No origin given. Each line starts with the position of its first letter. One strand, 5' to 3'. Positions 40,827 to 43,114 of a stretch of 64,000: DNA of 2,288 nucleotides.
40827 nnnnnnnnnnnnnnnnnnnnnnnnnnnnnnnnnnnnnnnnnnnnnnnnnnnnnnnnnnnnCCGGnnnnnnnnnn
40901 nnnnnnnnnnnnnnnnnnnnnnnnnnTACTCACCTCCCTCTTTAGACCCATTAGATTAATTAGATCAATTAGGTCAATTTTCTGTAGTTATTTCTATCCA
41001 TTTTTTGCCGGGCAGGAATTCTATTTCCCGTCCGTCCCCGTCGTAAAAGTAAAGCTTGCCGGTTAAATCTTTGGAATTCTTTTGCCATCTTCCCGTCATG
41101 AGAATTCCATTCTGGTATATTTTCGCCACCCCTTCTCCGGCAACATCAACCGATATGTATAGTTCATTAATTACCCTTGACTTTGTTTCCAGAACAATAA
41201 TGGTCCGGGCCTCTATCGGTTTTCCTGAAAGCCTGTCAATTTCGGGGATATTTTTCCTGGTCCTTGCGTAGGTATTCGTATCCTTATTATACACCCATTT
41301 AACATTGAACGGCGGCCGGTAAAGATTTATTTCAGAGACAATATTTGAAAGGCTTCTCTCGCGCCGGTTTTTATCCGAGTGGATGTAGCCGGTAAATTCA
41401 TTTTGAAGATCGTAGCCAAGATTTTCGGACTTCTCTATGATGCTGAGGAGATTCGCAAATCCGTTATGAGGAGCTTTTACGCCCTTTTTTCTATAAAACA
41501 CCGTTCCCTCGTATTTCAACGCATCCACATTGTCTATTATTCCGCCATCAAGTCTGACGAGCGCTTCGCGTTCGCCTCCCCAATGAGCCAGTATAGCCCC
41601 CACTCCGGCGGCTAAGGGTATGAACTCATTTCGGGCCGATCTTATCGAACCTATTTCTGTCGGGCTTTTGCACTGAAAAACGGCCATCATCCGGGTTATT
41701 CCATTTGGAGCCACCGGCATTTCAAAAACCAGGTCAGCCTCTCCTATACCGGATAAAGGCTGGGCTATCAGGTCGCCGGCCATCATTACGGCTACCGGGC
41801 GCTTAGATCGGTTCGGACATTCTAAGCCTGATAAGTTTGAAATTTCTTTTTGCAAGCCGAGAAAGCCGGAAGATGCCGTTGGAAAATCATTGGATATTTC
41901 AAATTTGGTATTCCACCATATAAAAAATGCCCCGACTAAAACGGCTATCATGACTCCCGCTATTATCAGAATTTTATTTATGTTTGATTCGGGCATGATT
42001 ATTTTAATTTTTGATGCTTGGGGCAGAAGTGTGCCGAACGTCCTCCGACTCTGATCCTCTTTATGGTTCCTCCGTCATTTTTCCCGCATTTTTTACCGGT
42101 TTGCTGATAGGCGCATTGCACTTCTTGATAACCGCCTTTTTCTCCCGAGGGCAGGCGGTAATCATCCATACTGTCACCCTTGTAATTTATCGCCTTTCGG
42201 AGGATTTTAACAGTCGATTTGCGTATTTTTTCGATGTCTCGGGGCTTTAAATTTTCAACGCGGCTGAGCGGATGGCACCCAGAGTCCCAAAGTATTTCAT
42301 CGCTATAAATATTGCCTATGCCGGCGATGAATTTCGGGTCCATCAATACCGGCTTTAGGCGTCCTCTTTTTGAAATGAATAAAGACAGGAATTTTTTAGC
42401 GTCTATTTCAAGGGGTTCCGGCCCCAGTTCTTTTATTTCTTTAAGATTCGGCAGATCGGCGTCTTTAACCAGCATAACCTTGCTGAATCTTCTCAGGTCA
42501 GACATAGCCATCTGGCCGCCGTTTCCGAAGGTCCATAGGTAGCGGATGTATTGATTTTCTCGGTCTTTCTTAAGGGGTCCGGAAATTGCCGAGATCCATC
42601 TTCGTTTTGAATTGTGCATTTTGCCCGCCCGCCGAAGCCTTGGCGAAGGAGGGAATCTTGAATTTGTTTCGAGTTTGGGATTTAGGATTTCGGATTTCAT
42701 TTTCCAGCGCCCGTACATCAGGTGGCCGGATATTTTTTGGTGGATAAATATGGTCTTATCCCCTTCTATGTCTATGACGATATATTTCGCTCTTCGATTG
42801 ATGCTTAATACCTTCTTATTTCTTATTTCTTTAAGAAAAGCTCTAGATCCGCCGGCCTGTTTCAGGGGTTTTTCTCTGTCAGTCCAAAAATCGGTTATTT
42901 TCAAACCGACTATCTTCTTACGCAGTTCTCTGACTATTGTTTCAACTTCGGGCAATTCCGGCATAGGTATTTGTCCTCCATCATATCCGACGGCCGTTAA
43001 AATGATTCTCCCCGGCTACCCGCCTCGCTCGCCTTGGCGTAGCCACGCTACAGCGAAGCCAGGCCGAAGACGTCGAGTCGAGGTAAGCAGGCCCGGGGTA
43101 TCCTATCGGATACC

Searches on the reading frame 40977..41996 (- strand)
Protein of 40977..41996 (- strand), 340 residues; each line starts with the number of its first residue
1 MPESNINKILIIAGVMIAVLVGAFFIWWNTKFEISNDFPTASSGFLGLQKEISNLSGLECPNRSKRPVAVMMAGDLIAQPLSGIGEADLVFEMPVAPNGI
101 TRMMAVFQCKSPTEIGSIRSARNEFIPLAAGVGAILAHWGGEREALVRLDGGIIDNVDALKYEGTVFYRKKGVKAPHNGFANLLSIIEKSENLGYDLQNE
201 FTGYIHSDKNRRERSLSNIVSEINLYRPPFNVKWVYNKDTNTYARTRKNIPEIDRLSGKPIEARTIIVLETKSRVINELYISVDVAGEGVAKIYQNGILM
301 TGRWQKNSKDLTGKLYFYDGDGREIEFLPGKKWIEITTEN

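Call 49: search_protein_families(library=pfam, proteins=[window:40977-41996:-], max_evalue=0.00001)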
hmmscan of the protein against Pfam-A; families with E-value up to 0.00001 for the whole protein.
window:40977-41996:- (340 aa): 2 families
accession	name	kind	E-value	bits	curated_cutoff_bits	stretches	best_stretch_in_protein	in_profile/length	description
PF11258.13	DUF3048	-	1.8e-34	119.4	25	1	63-195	12-147/148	Protein of unknown function (DUF3048) N-terminal domain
PF17479.7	DUF3048_C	-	3e-20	73.1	25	1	232-334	11-114/114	Protein of unknown function (DUF3048) C-terminal domain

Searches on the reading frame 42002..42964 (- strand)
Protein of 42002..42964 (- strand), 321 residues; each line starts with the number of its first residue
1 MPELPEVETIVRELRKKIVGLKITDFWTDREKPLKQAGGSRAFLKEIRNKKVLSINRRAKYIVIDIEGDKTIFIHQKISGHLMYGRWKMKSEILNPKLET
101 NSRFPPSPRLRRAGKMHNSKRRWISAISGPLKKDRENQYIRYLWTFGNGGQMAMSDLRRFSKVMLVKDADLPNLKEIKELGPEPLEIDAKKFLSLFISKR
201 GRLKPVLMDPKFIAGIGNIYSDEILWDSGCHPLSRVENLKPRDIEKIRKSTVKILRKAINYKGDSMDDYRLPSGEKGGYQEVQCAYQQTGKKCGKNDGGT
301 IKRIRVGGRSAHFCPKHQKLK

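Call 49: search_protein_families(library=pfam, proteins=[window:42002-42964:-], max_evalue=0.00001)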
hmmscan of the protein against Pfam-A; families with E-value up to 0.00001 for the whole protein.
window:42002-42964:- (321 aa): 2 families
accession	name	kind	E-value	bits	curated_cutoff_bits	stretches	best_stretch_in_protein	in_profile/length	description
PF01149.29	Fapy_DNA_glyco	-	3.4e-22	79.7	25.5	1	1-162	1-116/117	Formamidopyrimidine-DNA glycosylase N-terminal domain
PF06831.19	H2TH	-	2e-19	69.8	34.7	1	180-267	1-90/93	Formamidopyrimidine-DNA glycosylase H2TH domain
